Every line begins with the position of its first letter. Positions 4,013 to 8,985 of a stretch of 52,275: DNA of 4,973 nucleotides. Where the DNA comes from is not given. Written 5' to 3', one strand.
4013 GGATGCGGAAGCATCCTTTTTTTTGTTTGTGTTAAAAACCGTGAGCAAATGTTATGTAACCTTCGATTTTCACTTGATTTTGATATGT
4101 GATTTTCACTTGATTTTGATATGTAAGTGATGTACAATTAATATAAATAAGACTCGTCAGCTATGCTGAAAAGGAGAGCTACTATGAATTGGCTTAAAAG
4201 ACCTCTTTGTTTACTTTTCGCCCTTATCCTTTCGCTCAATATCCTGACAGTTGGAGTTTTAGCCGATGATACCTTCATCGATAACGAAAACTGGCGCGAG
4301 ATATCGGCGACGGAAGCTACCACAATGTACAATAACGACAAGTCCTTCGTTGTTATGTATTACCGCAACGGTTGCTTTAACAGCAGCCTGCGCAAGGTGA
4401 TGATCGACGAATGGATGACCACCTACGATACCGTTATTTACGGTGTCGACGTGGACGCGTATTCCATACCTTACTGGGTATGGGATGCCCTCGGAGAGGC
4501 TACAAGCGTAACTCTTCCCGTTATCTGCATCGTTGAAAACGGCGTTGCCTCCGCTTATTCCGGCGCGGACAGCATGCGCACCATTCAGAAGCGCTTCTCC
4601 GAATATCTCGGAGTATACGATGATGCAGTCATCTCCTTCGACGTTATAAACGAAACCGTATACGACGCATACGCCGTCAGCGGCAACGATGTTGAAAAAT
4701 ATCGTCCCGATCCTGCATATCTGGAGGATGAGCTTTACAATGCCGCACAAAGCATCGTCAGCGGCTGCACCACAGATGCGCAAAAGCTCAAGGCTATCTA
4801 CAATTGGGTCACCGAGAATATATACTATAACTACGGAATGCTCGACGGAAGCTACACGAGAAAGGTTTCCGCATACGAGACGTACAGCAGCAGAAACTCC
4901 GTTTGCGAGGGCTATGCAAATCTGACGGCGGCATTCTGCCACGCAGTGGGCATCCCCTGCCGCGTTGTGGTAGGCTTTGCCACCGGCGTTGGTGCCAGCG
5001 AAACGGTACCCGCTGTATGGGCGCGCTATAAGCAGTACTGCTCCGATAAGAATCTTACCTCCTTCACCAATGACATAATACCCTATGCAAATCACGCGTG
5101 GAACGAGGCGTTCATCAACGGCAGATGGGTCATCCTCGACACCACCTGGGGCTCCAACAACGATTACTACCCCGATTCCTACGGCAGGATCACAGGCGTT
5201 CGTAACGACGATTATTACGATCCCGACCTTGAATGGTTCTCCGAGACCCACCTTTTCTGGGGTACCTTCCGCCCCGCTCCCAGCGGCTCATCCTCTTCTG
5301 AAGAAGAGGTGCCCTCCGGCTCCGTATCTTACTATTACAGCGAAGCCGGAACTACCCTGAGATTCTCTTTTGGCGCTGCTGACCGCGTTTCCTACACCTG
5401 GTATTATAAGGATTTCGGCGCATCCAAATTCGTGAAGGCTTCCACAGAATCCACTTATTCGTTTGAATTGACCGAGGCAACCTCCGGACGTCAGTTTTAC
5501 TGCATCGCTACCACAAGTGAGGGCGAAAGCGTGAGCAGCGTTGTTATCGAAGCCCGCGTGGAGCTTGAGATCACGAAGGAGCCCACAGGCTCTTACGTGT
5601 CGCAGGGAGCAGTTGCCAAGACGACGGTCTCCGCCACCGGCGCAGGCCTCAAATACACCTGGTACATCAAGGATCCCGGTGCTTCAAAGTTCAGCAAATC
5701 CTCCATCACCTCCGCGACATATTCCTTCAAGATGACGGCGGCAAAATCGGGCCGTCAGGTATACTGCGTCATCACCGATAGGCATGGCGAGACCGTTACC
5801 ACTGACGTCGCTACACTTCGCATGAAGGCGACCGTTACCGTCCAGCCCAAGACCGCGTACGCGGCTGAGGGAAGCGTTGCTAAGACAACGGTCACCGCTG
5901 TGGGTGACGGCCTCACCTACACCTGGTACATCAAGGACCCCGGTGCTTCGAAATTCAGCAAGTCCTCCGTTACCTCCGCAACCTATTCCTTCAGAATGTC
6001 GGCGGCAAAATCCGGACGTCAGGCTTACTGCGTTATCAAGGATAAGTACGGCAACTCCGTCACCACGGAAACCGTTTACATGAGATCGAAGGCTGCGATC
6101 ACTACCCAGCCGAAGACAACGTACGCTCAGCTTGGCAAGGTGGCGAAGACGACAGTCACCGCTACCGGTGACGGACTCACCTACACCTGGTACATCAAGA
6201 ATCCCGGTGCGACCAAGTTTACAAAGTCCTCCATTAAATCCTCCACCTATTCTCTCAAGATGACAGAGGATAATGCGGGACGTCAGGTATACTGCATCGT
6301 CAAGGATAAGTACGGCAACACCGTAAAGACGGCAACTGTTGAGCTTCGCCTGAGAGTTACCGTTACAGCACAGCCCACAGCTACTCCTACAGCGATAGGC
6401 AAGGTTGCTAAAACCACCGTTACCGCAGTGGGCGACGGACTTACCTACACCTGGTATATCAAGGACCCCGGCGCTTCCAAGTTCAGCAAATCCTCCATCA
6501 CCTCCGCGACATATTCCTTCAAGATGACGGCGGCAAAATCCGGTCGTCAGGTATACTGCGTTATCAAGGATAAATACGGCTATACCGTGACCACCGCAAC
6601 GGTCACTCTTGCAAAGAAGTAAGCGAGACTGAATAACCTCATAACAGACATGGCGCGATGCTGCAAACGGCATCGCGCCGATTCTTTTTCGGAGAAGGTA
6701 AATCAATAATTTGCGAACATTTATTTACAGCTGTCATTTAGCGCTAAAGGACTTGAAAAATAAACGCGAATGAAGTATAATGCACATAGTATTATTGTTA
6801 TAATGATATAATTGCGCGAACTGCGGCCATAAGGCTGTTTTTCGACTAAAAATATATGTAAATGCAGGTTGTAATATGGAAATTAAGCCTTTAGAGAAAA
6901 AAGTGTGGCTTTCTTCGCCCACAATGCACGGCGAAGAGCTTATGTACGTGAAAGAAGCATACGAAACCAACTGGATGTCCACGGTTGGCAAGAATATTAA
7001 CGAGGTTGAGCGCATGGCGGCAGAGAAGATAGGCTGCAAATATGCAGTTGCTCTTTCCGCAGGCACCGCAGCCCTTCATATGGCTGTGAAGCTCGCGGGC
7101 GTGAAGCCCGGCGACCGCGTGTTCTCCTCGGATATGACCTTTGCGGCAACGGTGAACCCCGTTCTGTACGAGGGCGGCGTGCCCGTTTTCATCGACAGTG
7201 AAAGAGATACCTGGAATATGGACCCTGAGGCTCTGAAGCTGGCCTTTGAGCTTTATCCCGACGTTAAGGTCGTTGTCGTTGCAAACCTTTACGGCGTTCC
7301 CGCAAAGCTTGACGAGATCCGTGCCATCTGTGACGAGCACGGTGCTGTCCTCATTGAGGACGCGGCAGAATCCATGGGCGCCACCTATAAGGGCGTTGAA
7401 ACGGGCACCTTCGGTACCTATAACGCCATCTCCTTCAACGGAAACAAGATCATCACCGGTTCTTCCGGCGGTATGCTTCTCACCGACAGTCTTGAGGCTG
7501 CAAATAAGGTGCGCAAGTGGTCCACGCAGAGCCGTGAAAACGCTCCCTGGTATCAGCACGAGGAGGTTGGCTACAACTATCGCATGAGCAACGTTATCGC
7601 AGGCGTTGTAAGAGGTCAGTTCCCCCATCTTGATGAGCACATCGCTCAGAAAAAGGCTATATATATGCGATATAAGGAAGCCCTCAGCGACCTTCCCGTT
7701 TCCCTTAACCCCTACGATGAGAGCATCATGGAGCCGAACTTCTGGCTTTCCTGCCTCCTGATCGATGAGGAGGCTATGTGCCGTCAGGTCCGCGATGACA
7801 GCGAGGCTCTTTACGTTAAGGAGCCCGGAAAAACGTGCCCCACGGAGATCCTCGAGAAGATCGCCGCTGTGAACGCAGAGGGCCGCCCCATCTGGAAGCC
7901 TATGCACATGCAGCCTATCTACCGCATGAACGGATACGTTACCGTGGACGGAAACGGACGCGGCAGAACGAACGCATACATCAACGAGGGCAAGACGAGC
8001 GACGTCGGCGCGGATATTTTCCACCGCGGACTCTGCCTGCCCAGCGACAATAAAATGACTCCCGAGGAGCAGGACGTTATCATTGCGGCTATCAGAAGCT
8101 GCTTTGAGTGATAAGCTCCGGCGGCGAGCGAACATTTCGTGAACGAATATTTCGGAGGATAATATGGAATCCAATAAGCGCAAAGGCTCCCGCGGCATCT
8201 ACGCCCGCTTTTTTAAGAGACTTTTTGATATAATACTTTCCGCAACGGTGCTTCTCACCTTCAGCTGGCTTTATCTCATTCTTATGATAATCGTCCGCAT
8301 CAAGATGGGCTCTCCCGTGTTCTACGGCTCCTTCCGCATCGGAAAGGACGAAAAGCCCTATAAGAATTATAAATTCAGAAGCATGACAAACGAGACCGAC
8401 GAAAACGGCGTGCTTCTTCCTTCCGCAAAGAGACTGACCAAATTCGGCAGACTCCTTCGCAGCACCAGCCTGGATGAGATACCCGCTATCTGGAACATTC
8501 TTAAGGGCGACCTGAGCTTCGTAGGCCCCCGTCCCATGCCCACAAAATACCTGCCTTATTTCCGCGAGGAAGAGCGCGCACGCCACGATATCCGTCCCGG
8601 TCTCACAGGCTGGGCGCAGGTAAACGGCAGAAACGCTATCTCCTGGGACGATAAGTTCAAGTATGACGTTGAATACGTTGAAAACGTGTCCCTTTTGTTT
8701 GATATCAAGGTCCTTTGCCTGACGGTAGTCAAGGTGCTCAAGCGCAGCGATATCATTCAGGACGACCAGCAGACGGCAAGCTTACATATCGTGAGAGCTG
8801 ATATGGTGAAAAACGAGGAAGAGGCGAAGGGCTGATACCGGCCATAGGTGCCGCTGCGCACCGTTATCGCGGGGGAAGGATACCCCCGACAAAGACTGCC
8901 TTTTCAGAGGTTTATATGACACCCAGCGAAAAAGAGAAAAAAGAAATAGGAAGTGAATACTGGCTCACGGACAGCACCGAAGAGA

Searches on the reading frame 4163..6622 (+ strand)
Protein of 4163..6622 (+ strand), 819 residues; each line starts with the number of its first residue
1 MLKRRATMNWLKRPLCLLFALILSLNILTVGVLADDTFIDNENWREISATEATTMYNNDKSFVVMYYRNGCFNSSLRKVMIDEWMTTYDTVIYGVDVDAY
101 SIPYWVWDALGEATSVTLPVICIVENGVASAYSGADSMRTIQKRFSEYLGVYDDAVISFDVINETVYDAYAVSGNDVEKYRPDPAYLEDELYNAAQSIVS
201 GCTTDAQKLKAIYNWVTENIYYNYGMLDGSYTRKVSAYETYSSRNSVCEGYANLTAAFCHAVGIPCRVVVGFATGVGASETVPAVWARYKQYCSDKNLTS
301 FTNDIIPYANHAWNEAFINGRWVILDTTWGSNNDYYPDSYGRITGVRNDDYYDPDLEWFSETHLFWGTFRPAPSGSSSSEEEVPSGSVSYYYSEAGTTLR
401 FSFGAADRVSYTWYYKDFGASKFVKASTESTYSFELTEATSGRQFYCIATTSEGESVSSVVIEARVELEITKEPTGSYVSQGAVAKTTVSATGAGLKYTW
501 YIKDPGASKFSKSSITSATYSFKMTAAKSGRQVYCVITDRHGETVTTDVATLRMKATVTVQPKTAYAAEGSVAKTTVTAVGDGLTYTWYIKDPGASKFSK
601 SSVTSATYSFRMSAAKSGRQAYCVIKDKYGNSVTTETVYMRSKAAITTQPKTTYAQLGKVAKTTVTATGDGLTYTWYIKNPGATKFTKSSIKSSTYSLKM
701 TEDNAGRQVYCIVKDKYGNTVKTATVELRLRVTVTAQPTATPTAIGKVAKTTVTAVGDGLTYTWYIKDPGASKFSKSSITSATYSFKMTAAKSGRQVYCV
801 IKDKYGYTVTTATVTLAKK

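Call 12: search_protein_families(library=pfam, proteins=[window:4163-6622:+], max_evalue=0.001)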
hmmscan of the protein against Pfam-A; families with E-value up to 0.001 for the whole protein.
window:4163-6622:+ (819 aa): 5 families
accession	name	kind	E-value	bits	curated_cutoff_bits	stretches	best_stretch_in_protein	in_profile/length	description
PF01841.26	Transglut_core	-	7.4e-23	81.3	23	1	194-326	3-107/108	Transglutaminase-like superfamily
PF18832.6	LPD18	-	1e-06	29.2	26.8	0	499-549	20-62/86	Large polyvalent protein-associated domain 18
PF04473.18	DUF553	-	1.6e-06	28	20.5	1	204-265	14-81/140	Transglutaminase-like domain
PF08205.18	C2-set_2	-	3.1e-06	27.6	21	0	689-715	56-82/89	CD80-like C2-set immunoglobulin domain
PF00801.26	PKD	-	5.8e-06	26.7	23.5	0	393-435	11-54/80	PKD domain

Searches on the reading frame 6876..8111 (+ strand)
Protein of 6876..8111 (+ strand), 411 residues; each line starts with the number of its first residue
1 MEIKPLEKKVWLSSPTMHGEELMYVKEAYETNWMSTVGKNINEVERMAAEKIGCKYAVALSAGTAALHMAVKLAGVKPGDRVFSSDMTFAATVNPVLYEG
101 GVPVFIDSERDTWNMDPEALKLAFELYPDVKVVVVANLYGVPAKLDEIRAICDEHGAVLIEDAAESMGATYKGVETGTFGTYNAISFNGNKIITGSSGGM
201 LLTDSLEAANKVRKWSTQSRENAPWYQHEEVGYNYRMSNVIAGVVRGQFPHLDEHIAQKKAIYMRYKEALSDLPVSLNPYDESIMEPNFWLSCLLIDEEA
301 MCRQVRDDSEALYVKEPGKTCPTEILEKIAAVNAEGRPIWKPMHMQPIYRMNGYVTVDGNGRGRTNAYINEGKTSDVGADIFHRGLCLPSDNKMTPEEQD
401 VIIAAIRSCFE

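Call 4: search_protein_families(library=pfam, proteins=[window:6876-8111:+], max_evalue=0.01)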
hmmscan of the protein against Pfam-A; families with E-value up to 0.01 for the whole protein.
window:6876-8111:+ (411 aa): 5 families
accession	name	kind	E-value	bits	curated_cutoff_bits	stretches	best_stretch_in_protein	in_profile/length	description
PF01041.23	DegT_DnrJ_EryC1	-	7.7e-79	266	19.8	1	17-407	3-360/360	DegT/DnrJ/EryC1/StrS aminotransferase family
PF00155.27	Aminotran_1_2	-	1.8e-07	31.1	19.7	1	43-164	46-187/361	Aminotransferase class I and II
PF01212.27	Beta_elim_lyase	-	5.6e-07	29.6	27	1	39-169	32-175/288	Beta-eliminating lyase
PF00266.25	Aminotran_5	-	0.00014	21.4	21.5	1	39-216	43-225/371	Aminotransferase class-V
PF00464.25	SHMT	-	0.0024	17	27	1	113-212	154-254/399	Serine hydroxymethyltransferase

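Call 5: search_protein_families(library=ncbifam, proteins=[window:6876-8111:+], max_evalue=0.01)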
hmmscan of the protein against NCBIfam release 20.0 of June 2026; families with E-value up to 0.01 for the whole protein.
window:6876-8111:+ (411 aa): 12 families
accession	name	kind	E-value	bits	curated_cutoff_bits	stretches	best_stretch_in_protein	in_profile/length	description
TIGR04181.1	NHT_00031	hypoth_equivalog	1.8e-93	313.3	420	1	11-352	2-338/359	LegC family aminotransferase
TIGR03588.1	PseC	equivalog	2.7e-57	194.4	423.5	1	20-304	12-309/380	UDP-4-amino-4,6-dideoxy-N-acetyl-beta-L-altrosamine transaminase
NF008658.2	PRK11658.1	equivalog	4.4e-46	157.2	631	1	12-307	7-307/379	UDP-4-amino-4-deoxy-L-arabinose aminotransferase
NF008687.0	PRK11706.1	equivalog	4.1e-44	150.9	375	1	12-273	4-270/375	dTDP-4-amino-4,6-dideoxygalactose transaminase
TIGR04427.1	PLP_DesI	equivalog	4.8e-38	131.3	650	1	25-298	38-305/390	dTDP-4-dehydro-6-deoxyglucose aminotransferase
NF011936.0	PRK15407.1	equivalog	3e-36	125.1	423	2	5-212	32-244/440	lipopolysaccharide biosynthesis protein RfbH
TIGR02379.1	ECA_wecE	subfamily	3.2e-35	121.6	434.85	1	13-273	5-271/376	dTDP-4-amino-4,6-dideoxy-D-glucose transaminase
NF000586.1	PRK00011.1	subfamily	8.5e-08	31.4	335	1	41-214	60-242/404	serine hydroxymethyltransferase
TIGR01977.1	am_tr_V_EF2568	hypoth_equivalog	4.4e-07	29.2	377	1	62-205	70-215/376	cysteine desulfurase family protein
TIGR02618.1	tyr_phenol_ly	equivalog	0.0016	17.4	720.7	0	38-166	70-214/450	tyrosine phenol-lyase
NF006488.0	PRK08912.1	equivalog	0.0021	17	498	1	60-137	93-167/387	aminotransferase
NF046070.1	PyrdoxPyrvTramin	equivalog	0.0029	16.5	600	1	115-178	116-182/369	pyridoxamine--pyruvate transaminase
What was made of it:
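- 6876..8111 (+): DegT/PglE/LegC-like sugar aminotransferase (411 aa). LegC family TIGR04181 scores 313 bits, below its cut-off of 420 (calls 4, 5).
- On V. cholerae O1 tetronate module (WbeK/L/O): The operon 6876-16088 holds no reductase or dehydrogenase (calls 4, 5).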

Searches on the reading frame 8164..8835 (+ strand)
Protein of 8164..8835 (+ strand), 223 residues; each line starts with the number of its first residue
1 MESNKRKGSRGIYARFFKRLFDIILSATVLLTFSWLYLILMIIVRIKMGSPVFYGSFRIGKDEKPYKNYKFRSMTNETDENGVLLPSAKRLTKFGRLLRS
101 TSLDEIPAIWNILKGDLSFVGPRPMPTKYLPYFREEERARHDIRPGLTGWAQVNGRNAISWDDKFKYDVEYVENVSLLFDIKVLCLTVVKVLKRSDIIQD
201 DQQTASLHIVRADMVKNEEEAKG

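Call 4: search_protein_families(library=pfam, proteins=[window:8164-8835:+], max_evalue=0.01)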
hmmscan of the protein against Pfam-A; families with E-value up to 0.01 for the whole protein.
window:8164-8835:+ (223 aa): 1 family
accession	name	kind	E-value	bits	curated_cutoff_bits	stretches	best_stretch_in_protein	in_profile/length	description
PF02397.22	Bac_transf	-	2.9e-59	200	27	1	18-193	1-179/179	Bacterial sugar transferase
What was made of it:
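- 8164..8835 (+): small PglC-like polyprenyl-phosphate phosphoglycosyl transferase (223 aa). PF02397 Bac_transf at 2.9e-59 (call 4).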

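Call 5: search_protein_families(library=ncbifam, proteins=[window:8164-8835:+], max_evalue=0.01)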
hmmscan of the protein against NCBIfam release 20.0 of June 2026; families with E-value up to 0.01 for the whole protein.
window:8164-8835:+ (223 aa): 10 families
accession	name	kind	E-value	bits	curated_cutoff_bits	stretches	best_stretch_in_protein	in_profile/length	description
TIGR03025.1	EPS_sugtrans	subfamily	3.1e-68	231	295.55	1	14-195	254-442/445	exopolysaccharide biosynthesis polyprenyl glycosylphosphotransferase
TIGR03023.1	WcaJ_sugtrans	equivalog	1.9e-57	195.6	410.75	1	13-194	258-449/453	undecaprenyl-phosphate glucose phosphotransferase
TIGR03022.1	WbaP_sugtrans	subfamily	6.4e-49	167.4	403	2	90-195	348-453/456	undecaprenyl-phosphate galactose phosphotransferase WbaP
NF052601.1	undeca_RfbP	equivalog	1.5e-46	158.7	330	2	88-192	132-236/244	undecaprenyl-phosphate galactose phosphotransferase family protein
TIGR03013.1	EpsB_2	subfamily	9.9e-46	156.7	393.35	1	14-192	251-437/443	TIGR03013 family XrtA/PEP-CTERM system glycosyltransferase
NF007518.0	PRK10124.1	equivalog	3.4e-38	131.6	684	1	14-191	270-457/464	undecaprenyl-phosphate glucose phosphotransferase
NF041877.1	EPS_EpsZ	equivalog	4.4e-34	117.9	800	1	17-192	265-453/459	exopolysaccharide biosynthesis polyisoprenyl-phosphate hexose-1-phosphate transferase EpsZ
NF011751.0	PRK15204.1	equivalog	6.1e-34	117.4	907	1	14-195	276-473/476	undecaprenyl-phosphate galactose phosphotransferase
NF050817.1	PolSacchBiosHfsE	equivalog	4.1e-29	101.6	750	1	16-192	270-460/467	polysaccharide biosynthesis protein HfsE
NF045514.1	glycotran_HepC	equivalog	5.9e-21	74.7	140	1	10-125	109-212/220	heterocyst development glycosyltransferase HepC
